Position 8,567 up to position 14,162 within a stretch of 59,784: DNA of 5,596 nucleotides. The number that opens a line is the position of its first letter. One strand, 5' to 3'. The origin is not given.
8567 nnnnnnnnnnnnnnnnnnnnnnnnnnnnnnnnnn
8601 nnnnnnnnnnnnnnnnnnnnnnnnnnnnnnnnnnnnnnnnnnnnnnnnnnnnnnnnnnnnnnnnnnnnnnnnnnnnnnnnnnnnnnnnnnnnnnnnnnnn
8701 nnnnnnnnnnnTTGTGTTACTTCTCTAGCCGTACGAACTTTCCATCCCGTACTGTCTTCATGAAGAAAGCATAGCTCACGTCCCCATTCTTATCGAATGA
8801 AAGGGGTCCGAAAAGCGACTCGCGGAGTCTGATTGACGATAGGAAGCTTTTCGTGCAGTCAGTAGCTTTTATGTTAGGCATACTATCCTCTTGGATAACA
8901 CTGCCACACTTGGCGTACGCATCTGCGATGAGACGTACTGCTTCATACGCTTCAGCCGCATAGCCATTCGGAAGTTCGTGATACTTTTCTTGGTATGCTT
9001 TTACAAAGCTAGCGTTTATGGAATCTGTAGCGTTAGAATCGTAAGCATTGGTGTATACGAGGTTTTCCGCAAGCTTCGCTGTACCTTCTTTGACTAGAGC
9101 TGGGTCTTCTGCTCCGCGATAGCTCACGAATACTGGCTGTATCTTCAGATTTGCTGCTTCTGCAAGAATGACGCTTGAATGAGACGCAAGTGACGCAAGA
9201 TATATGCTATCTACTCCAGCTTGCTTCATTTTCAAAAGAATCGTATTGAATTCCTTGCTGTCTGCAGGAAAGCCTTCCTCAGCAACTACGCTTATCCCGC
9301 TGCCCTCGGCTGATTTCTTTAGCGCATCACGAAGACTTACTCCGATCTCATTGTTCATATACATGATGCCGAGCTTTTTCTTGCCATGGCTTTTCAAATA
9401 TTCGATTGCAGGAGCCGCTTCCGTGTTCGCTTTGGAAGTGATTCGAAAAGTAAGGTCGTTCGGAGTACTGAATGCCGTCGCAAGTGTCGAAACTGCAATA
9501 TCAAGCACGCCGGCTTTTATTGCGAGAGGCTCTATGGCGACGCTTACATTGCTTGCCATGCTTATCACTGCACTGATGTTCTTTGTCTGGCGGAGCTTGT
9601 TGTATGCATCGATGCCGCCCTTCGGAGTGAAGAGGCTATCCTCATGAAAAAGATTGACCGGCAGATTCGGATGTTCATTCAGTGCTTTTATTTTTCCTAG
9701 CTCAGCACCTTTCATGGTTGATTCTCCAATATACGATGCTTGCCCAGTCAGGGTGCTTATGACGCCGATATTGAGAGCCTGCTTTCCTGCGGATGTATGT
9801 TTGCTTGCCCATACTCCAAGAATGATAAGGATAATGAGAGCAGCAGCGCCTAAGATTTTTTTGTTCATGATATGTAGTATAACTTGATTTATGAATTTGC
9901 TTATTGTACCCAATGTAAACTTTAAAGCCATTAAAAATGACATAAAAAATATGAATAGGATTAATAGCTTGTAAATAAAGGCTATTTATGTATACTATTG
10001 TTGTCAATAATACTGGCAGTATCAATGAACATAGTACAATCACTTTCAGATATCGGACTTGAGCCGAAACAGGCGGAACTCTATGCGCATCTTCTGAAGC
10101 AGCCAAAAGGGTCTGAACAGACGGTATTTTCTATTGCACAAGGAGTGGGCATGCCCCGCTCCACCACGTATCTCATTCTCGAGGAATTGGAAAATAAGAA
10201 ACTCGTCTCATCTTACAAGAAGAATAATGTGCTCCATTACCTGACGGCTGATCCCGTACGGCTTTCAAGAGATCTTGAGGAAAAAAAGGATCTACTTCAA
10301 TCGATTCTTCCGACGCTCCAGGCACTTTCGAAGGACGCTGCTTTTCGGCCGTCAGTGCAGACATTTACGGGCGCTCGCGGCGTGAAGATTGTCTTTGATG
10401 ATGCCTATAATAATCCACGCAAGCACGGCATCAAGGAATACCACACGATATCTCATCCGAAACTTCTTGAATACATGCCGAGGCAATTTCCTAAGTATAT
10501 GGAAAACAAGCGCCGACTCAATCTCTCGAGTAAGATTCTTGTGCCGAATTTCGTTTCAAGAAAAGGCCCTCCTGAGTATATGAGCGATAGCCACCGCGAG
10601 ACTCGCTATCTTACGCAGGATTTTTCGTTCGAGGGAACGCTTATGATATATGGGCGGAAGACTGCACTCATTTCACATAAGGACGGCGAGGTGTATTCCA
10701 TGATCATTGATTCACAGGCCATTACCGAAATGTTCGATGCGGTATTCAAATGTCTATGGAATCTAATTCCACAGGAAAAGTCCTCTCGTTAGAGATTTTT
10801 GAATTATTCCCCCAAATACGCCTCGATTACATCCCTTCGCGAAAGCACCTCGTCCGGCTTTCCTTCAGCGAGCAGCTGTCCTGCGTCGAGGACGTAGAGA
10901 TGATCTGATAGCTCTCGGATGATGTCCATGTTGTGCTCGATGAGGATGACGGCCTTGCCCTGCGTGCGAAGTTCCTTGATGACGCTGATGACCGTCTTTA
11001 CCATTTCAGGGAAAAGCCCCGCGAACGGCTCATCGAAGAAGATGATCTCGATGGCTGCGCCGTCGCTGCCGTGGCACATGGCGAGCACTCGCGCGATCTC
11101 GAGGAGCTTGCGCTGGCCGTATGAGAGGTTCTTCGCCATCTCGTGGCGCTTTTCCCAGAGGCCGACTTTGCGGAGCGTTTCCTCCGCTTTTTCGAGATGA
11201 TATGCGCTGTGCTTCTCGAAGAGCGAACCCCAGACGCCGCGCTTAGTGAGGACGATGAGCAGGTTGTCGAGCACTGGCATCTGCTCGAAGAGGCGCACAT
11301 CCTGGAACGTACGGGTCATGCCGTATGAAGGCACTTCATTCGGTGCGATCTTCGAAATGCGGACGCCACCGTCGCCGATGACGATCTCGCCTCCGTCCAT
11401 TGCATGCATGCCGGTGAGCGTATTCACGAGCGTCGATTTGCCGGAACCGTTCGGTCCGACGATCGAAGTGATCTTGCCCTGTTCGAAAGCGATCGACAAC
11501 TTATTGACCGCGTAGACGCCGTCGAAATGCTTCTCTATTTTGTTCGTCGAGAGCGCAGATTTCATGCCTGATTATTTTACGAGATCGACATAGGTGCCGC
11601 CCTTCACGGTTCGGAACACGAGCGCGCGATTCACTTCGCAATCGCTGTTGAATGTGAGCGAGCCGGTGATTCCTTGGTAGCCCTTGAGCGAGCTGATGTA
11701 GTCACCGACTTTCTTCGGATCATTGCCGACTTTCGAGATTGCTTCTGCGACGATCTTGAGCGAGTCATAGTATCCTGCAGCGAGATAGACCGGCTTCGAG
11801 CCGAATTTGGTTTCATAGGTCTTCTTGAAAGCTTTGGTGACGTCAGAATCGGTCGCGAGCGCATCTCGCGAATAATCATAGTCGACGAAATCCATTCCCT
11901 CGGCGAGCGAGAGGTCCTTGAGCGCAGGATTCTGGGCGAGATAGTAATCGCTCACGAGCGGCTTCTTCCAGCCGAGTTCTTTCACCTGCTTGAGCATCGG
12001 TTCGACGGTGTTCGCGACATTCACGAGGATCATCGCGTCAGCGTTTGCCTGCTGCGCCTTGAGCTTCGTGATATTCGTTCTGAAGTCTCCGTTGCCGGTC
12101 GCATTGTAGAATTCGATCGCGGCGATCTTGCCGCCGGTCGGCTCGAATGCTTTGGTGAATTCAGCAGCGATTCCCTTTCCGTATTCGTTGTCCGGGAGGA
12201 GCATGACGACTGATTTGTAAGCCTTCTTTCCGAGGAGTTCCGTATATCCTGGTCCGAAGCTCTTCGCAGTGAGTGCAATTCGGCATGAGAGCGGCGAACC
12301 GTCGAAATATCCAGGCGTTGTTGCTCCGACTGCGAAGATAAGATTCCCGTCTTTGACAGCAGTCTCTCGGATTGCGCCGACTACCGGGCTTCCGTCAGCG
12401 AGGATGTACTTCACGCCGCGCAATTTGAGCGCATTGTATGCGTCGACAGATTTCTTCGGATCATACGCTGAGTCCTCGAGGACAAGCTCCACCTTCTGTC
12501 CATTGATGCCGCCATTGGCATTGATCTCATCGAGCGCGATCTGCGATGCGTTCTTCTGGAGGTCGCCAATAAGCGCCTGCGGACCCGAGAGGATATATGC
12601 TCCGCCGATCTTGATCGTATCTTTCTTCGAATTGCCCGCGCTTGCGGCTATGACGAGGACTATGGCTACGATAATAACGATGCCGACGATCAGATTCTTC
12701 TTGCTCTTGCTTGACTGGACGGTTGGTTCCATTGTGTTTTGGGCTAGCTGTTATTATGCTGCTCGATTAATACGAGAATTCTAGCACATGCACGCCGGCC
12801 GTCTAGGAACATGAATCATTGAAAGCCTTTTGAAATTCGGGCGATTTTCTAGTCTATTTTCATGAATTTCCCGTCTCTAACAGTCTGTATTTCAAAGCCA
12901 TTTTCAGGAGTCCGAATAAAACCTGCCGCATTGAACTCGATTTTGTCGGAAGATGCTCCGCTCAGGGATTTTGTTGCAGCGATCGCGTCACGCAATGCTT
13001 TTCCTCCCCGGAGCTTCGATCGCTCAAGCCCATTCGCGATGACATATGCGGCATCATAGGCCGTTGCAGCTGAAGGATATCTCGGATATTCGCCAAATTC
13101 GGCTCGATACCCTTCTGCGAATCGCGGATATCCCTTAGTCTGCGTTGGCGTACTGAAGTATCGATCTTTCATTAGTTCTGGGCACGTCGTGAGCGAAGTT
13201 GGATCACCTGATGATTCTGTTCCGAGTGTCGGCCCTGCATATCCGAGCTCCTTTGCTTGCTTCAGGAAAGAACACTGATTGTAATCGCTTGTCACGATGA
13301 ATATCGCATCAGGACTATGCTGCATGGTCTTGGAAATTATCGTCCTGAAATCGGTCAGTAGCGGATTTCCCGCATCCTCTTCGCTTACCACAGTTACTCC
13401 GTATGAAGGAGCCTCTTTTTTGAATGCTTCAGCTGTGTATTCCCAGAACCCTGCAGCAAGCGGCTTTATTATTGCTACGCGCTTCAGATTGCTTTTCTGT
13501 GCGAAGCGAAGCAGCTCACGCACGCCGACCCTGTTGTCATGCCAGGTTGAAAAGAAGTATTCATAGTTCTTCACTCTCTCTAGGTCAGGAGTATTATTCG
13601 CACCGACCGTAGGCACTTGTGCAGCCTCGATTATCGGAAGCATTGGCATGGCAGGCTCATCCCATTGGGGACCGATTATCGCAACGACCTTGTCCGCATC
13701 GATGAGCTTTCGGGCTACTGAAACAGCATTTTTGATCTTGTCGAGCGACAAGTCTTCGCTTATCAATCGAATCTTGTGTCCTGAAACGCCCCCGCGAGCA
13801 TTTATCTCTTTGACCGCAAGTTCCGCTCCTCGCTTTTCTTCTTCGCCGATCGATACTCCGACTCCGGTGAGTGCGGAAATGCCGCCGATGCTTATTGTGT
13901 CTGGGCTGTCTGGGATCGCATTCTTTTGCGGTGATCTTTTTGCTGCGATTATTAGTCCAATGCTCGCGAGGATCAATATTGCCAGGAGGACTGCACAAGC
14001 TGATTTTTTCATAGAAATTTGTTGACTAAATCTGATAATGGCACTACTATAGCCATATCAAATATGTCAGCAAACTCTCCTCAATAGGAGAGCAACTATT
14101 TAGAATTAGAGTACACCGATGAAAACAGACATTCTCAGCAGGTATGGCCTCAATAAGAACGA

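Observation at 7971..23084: One Liv-type ABC translocator interleaved with seven TM-anchored binding-protein paralogues and four TrmB-like HTH genes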

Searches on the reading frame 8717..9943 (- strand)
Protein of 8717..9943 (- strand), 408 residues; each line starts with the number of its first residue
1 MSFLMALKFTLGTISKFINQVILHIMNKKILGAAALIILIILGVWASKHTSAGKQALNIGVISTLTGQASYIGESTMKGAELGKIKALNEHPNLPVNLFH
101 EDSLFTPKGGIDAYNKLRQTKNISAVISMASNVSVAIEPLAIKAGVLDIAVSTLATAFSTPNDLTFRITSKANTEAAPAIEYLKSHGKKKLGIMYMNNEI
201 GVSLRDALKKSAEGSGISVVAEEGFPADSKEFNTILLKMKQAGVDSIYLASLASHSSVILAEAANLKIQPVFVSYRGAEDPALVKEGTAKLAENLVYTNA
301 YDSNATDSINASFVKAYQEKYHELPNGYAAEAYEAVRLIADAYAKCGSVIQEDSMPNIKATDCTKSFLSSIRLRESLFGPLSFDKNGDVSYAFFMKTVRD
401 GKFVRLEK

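Call 3: search_protein_families(library=pfam, proteins=[window:8717-9943:-])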
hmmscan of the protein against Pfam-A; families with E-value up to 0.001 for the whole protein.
window:8717-9943:- (408 aa): 3 families
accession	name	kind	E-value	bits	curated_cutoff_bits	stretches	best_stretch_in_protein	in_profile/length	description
PF13458.12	Peripla_BP_6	-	9.2e-42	144.4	31.7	1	58-386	3-326/343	Periplasmic binding protein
PF01094.35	ANF_receptor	-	7.1e-13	48.8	25.4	1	106-392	35-344/353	Receptor family ligand binding region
PF13433.12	Peripla_BP_5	-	1.2e-06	28.4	27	1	173-353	118-301/363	Periplasmic binding protein domain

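Call 7: search_protein_families(library=ncbifam, proteins=[window:8717-9943:-], max_evalue=0.01)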
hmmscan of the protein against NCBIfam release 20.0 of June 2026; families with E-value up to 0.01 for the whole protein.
window:8717-9943:- (408 aa): 3 families
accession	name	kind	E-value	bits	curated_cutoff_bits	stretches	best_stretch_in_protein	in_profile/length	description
NF011933.0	PRK15404.1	subfamily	4.1e-19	68.9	477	1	48-390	18-351/370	high-affinity branched-chain amino acid ABC transporter substrate-binding protein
TIGR03407.1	urea_ABC_UrtA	exception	4.5e-08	32.4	492.75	1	169-350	114-301/361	urea ABC transporter substrate-binding protein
TIGR03669.1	urea_ABC_arch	equivalog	0.0024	16.9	494.8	1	161-360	106-307/375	urea ABC transporter substrate-binding protein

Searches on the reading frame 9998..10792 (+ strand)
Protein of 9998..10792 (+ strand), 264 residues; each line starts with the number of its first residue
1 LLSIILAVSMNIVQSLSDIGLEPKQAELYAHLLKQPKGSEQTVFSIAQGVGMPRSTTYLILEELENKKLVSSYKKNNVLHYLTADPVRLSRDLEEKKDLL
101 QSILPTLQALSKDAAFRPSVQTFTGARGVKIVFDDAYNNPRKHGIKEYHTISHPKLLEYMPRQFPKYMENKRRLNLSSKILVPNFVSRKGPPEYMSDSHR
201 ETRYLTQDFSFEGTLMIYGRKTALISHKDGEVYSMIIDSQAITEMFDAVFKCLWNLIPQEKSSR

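Call 3: search_protein_families(library=pfam, proteins=[window:9998-10792:+])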
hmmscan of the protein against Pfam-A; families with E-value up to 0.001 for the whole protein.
window:9998-10792:+ (264 aa): 2 families
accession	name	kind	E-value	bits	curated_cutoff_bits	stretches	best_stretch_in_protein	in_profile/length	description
PF01978.25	TrmB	-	8.8e-08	32.3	25.6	1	16-76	1-58/68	Sugar-specific transcriptional regulator TrmB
PF09339.16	HTH_IclR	-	0.00095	19.3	22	0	40-70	18-48/52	IclR helix-turn-helix domain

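Call 7: search_protein_families(library=ncbifam, proteins=[window:9998-10792:+], max_evalue=0.01)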
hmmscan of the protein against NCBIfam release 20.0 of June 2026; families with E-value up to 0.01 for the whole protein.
window:9998-10792:+ (264 aa): 1 family
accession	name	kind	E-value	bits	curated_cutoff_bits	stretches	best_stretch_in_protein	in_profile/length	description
TIGR01884.1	cas_HTH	subfamily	0.0041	16.5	60.2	1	40-76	156-193/202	CRISPR-associated CARF protein Csa3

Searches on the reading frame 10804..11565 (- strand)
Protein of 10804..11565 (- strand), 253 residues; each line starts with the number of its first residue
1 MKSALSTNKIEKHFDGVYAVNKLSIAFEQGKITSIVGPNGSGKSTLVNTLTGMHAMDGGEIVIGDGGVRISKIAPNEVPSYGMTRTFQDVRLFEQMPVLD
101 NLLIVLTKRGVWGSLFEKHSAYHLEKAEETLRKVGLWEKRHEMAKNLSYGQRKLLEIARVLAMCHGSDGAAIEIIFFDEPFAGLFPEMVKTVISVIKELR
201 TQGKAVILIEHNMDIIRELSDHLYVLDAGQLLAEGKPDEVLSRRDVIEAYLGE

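Call 3: search_protein_families(library=pfam, proteins=[window:10804-11565:-])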
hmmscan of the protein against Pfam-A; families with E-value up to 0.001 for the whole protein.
window:10804-11565:- (253 aa): 10 families
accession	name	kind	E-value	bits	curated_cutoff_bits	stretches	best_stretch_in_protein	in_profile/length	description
PF00005.33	ABC_tran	-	4.3e-22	79.6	25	1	21-181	2-136/137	ABC transporter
PF13304.12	AAA_21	-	2.4e-10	41.4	27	1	32-67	1-34/304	AAA domain, putative AbiEii toxin, Type IV TA system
PF02463.25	SMC_N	-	1.4e-09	38.2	40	1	19-50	14-44/220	RecF/RecN/SMC N terminal domain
PF13175.12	AAA_15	-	1.3e-08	35.3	32.1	1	138-215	292-373/374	AAA ATPase domain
PF12399.14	BCA_ABC_TP_C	-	2e-08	34.1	25.5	1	230-253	1-24/27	Branched-chain amino acid ATP-binding cassette transporter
PF13476.12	AAA_23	-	2.2e-06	28.9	27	1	21-51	11-40/201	AAA domain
PF13555.12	AAA_29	-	4.8e-05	23.5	27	1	24-49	16-41/61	P-loop containing region of AAA domain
PF03193.22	RsgA_GTPase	-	0.00012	22.3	30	1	21-61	98-137/174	RsgA GTPase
PF13166.12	AAA_13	-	0.00017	20.9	36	0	141-222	494-580/713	AAA domain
PF13558.12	SbcC_Walker_B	-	0.00075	20.1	27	0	127-197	14-89/90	SbcC/RAD50-like, Walker B motif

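Call 77: search_protein_families(library=ncbifam, proteins=[window:10804-11565:-], max_evalue=0.00001)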
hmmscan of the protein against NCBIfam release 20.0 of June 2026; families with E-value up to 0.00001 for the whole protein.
window:10804-11565:- (253 aa): 181 families (the best 25 are shown)
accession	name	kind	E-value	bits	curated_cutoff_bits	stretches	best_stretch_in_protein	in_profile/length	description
TIGR03411.1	urea_trans_UrtD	equivalog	1.8e-53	181.7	304.1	1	4-253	2-242/242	urea ABC transporter ATP-binding protein UrtD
NF008449.1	PRK11300.1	equivalog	2.2e-53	181.1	362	1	4-253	5-254/255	high-affinity branched-chain amino acid ABC transporter ATP-binding protein LivG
TIGR04406.1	LPS_export_lptB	equivalog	2e-39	135.3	240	1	5-253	2-235/239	LPS export ABC transporter ATP-binding protein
TIGR02315.1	ABC_phnC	equivalog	3.3e-34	118.4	266.1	1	5-241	2-234/243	phosphonate ABC transporter ATP-binding protein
NF008442.0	PRK11288.1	equivalog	1e-33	116.4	689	1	2-252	5-242/504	L-arabinose ABC transporter ATP-binding protein AraG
NF041861.1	YtfR_transport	equivalog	1.3e-33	116.2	850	1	5-252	2-235/492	galactofuranose ABC transporter, ATP-binding protein YtfR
NF008144.0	PRK10895.1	equivalog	1.5e-33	116.2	381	1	4-253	3-237/241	LPS export ABC transporter ATP-binding protein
NF007027.0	PRK09493.1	equivalog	3e-33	115.1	379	1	8-243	5-226/240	glutamine ABC transporter ATP-binding protein GlnQ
TIGR01188.1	drrA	subfamily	7.1e-33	114.2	312.45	1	12-241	1-212/302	daunorubicin resistance ABC transporter, ATP-binding protein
NF010069.0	PRK13549.1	equivalog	1.6e-32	112.6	699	1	3-252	4-241/513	xylose ABC transporter ATP-binding protein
NF008030.0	PRK10762.1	equivalog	1.7e-32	112.9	745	1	2-251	2-238/501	ribose ABC transporter ATP-binding protein RbsA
TIGR04521.1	ECF_ATPase_2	equivalog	2.6e-32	112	330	1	18-249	19-241/279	energy-coupling factor transporter ATPase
NF047930.1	ABC_ATP_B6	equivalog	7.5e-32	110.6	670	1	5-241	3-224/510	putative B6 ABC transporter ATP-binding protein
NF010068.0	PRK13548.1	equivalog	4.1e-31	108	261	1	2-250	3-240/261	heme ABC transporter ATP-binding protein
NF040905.2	GguA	equivalog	5e-31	107.7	810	1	5-234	2-220/500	multiple monosaccharide ABC transporter ATP-binding protein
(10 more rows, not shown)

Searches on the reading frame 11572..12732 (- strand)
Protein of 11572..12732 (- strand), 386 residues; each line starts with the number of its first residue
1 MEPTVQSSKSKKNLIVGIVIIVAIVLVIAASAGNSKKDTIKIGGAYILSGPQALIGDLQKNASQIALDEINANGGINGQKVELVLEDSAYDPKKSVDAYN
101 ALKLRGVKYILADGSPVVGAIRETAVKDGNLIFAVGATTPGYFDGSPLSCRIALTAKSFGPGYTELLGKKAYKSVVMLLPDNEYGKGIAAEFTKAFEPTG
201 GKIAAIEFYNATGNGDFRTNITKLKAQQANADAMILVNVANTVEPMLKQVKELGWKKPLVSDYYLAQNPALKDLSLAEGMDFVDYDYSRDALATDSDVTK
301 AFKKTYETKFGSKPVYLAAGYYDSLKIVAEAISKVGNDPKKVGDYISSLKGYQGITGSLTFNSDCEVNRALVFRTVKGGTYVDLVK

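Call 3: search_protein_families(library=pfam, proteins=[window:11572-12732:-])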
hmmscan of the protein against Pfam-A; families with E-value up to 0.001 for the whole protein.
window:11572-12732:- (386 aa): 4 families
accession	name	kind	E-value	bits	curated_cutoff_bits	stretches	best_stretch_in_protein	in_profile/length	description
PF13458.12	Peripla_BP_6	-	4.8e-48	165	31.7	1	39-379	1-342/343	Periplasmic binding protein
PF01094.35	ANF_receptor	-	2e-19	70.3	25.4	1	60-366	3-339/353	Receptor family ligand binding region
PF13433.12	Peripla_BP_5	-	8.5e-11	42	27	1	40-96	1-57/363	Periplasmic binding protein domain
PF04348.19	LppC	-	0.00047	19.3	28.8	0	169-233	343-408/563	LppC putative lipoprotein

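Call 7: search_protein_families(library=ncbifam, proteins=[window:11572-12732:-], max_evalue=0.01)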
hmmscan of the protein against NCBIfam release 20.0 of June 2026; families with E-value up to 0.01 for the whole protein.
window:11572-12732:- (386 aa): 3 families
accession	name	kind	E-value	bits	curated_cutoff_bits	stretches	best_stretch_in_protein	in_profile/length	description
NF011933.0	PRK15404.1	subfamily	1.1e-26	93.9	477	1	24-367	11-350/370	high-affinity branched-chain amino acid ABC transporter substrate-binding protein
TIGR03407.1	urea_ABC_UrtA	exception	1.2e-11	44.2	492.75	2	40-93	1-54/361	urea ABC transporter substrate-binding protein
TIGR03669.1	urea_ABC_arch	equivalog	8.2e-10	38.2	494.8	1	48-315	9-271/375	urea ABC transporter substrate-binding protein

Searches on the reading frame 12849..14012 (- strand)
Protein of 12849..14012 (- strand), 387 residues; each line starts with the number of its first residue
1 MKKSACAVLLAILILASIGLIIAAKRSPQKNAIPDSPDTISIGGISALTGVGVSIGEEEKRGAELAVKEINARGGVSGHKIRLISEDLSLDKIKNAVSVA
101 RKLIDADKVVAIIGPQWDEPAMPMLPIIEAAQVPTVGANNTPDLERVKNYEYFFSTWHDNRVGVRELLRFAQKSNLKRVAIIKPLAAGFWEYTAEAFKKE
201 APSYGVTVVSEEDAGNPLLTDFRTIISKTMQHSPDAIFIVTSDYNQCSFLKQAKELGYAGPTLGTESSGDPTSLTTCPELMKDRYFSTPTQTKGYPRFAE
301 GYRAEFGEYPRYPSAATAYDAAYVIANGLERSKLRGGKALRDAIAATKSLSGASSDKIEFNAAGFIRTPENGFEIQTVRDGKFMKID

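Call 3: search_protein_families(library=pfam, proteins=[window:12849-14012:-])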
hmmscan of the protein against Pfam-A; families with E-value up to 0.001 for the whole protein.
window:12849-14012:- (387 aa): 4 families
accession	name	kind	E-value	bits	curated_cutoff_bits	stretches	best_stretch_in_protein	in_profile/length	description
PF13458.12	Peripla_BP_6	-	1.1e-46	160.5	31.7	1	39-354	1-317/343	Periplasmic binding protein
PF01094.35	ANF_receptor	-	9.9e-24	84.5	25.4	1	62-347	5-323/353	Receptor family ligand binding region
PF13433.12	Peripla_BP_5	-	3.9e-10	39.8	27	1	40-130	1-90/363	Periplasmic binding protein domain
PF13407.12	Peripla_BP_4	-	0.00016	21.7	35.1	0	182-256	5-79/258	Periplasmic binding protein domain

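Call 7: search_protein_families(library=ncbifam, proteins=[window:12849-14012:-], max_evalue=0.01)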
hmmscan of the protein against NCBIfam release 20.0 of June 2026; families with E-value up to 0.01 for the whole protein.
window:12849-14012:- (387 aa): 3 families
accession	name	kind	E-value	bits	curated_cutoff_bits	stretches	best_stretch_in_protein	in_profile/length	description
NF011933.0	PRK15404.1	subfamily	1.9e-17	63.4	477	1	37-364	24-348/370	high-affinity branched-chain amino acid ABC transporter substrate-binding protein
TIGR03407.1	urea_ABC_UrtA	exception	9.5e-12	44.5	492.75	1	40-259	1-217/361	urea ABC transporter substrate-binding protein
TIGR03669.1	urea_ABC_arch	equivalog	1.3e-08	34.3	494.8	1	55-360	16-320/375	urea ABC transporter substrate-binding protein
